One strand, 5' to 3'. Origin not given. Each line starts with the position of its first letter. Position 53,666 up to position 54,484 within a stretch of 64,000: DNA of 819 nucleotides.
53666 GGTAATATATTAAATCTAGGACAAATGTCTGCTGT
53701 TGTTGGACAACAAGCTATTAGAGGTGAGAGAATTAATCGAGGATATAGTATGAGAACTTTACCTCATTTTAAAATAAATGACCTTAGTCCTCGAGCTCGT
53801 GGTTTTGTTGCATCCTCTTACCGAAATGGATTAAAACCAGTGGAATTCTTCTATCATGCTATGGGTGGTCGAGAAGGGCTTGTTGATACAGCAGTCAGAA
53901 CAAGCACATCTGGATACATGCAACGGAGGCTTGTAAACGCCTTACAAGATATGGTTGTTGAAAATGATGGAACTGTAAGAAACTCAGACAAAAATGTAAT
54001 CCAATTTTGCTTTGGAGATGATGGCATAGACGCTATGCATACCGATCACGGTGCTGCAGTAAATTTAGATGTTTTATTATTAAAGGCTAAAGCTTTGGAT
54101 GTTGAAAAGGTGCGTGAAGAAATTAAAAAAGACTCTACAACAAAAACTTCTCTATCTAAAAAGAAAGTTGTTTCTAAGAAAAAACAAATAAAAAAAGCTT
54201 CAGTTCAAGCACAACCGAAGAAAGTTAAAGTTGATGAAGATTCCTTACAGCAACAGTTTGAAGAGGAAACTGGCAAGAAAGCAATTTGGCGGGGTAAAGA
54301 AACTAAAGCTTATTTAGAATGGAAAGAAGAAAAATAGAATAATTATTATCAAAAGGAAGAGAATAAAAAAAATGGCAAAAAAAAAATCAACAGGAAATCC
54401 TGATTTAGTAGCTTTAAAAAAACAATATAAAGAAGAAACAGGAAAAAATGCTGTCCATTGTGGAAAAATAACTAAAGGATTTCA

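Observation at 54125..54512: RpoA1 carries a Lys-rich tail ending in a mini-domain that is duplicated as a free 46-aa ORF between rpoA1 and rpoA2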

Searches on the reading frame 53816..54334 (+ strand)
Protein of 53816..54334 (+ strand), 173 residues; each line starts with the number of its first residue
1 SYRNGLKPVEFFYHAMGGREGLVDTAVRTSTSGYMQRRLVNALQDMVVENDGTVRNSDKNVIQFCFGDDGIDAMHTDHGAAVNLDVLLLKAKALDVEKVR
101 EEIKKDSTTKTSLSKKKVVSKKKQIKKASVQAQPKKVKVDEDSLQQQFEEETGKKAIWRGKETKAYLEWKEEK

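Call 44: search_solved_structures(query=window:53816-54334:+, max_evalue=0.001, show_alignments=3)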
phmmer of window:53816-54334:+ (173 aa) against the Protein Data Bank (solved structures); distinct sequences matched with E-value up to 0.001: 117 (the best 60 are shown).
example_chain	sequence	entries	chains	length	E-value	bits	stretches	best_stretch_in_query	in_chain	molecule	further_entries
36ro_A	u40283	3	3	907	1.5e-30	109.7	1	1-90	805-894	DNA-directed RNA polymerase subunit Rpo1N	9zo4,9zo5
8cro_A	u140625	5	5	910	1.5e-30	109.7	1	1-90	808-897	DNA-directed RNA polymerase subunit Rpo1N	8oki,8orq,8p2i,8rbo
4qiw_A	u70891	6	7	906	1.2e-29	106.8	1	1-90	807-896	DNA-directed RNA polymerase | DNA-directed RNA polymerase subunit | DNA-directed RNA polymerase subunit A'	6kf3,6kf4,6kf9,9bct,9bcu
2waq_A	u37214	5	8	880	1.5e-28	103.2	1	1-85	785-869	DNA-DIRECTED RNA POLYMERASE RPO1N SUBUNIT | DNA-DIRECTED RNA POLYMERASE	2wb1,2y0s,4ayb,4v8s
2pmz_A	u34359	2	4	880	2e-28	102.7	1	1-85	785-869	DNA-directed RNA polymerase subunit A | DNA-directed RNA polymerase subunit A'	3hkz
7ui9_A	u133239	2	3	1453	9.9e-27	97.2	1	1-78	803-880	DNA-directed RNA polymerase II subunit RPB1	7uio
9kdq_A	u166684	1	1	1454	9.9e-27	97.2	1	1-78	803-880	DNA-directed RNA polymerase II subunit RPB1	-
3j0k_A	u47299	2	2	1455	9.9e-27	97.2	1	1-78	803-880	DNA-directed RNA polymerase II largest subunit | DNA-directed RNA polymerase II subunit RPB1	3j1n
5ip7_A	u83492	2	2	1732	1.2e-26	97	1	1-78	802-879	DNA-directed RNA polymerase II subunit RPB1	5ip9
4a3b_A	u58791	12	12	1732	1.2e-26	97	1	1-78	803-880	DNA-DIRECTED RNA POLYMERASE II SUBUNIT RPB1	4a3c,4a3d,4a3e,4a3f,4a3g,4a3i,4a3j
1i3q_A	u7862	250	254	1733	1.2e-26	97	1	1-78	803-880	DNA-DIRECTED RNA POLYMERASE II LARGEST SUBUNIT | RPB1 | DNA-directed RNA polymerase II subunit RPB1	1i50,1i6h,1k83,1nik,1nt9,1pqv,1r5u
8u9x_A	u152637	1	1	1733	2.3e-26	96.1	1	1-78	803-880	DNA-directed RNA polymerase II subunit RPB1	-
36rp_A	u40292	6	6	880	5.7e-26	94.8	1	1-87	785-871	DNA-directed RNA polymerase subunit Rpo1N | DNA-directed RNA polymerase subunit A'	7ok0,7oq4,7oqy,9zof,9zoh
3h0g_A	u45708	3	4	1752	1.5e-25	93.4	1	1-94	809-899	DNA-directed RNA polymerase II subunit rpb1 | RNA polymerase II subunit Rpb1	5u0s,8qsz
5x4z_A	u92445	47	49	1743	1.2e-24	90.5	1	1-77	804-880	DNA-directed RNA polymerase subunit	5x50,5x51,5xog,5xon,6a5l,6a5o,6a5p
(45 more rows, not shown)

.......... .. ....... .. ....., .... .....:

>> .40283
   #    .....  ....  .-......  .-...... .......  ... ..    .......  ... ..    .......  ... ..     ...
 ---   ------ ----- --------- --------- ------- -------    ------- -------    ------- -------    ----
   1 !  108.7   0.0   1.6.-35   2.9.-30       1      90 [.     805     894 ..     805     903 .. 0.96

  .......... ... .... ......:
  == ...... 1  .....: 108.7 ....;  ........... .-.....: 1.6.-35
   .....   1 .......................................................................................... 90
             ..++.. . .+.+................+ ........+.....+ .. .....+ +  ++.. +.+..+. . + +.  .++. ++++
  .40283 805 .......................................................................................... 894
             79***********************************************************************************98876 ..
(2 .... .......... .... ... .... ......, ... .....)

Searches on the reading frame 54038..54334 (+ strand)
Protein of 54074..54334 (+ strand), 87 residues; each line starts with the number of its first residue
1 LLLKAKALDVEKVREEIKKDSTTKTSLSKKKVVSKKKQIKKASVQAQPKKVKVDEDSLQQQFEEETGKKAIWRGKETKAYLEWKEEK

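Call 4: search_protein_families(library=pfam, proteins=[window:54074-54334:+], max_evalue=1)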
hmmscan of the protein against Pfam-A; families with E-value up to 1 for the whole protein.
seq(87 aa): 5 families
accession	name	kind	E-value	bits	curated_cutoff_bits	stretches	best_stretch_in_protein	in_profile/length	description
PF25742.1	Phage_Gene33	-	0.036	14.7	27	1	37-78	11-52/100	Phage Gene 33 protein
PF11770.13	GAPT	-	0.09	13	21.1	1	14-64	50-96/156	GRB2-binding adapter (GAPT)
PF14566.11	PTPlike_phytase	-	0.35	11.4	27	1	4-65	33-95/158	Inositol hexakisphosphate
PF02861.25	Clp_N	-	0.62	10.7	20.7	0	49-67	35-53/53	Clp amino terminal domain, pathogenicity island component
PF02064.20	MAS20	-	0.66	10.5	27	1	11-79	27-97/132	MAS20 protein import receptor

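Call 41: search_protein_families(library=ncbifam, proteins=[window:54074-54334:+], max_evalue=1)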
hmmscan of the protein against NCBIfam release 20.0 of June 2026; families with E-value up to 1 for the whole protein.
seq(87 aa): 0 families

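Call 73: predict_structure(alignment_id=A8)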
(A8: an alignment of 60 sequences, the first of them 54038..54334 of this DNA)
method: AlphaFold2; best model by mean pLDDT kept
length: 99 residues; sequences in the alignment: 60
mean_pLDDT: 70.7   pTM: 0.36
mean pLDDT of the five models: 70.7, 70.2, 70.0, 69.6, 68.7
residues with pLDDT >= 90: 27; 70-90: 24; 50-70: 35; < 50: 13
segments of 3 or more residues with pLDDT < 50: 53-58
pLDDT, mean of each block of 10 residues (from residue 1): 58 76 70 54 52 50 69 94 94 93
secondary structure, 60 per line:
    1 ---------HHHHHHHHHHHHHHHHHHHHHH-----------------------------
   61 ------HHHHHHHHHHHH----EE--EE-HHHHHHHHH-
elements in order: H10-31 H67-78 H90-98

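Call 80: search_protein_families(library=phrogs, proteins=[window:54074-54334:+], max_evalue=1)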
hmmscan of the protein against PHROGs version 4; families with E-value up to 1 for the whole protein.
seq(87 aa): 0 families
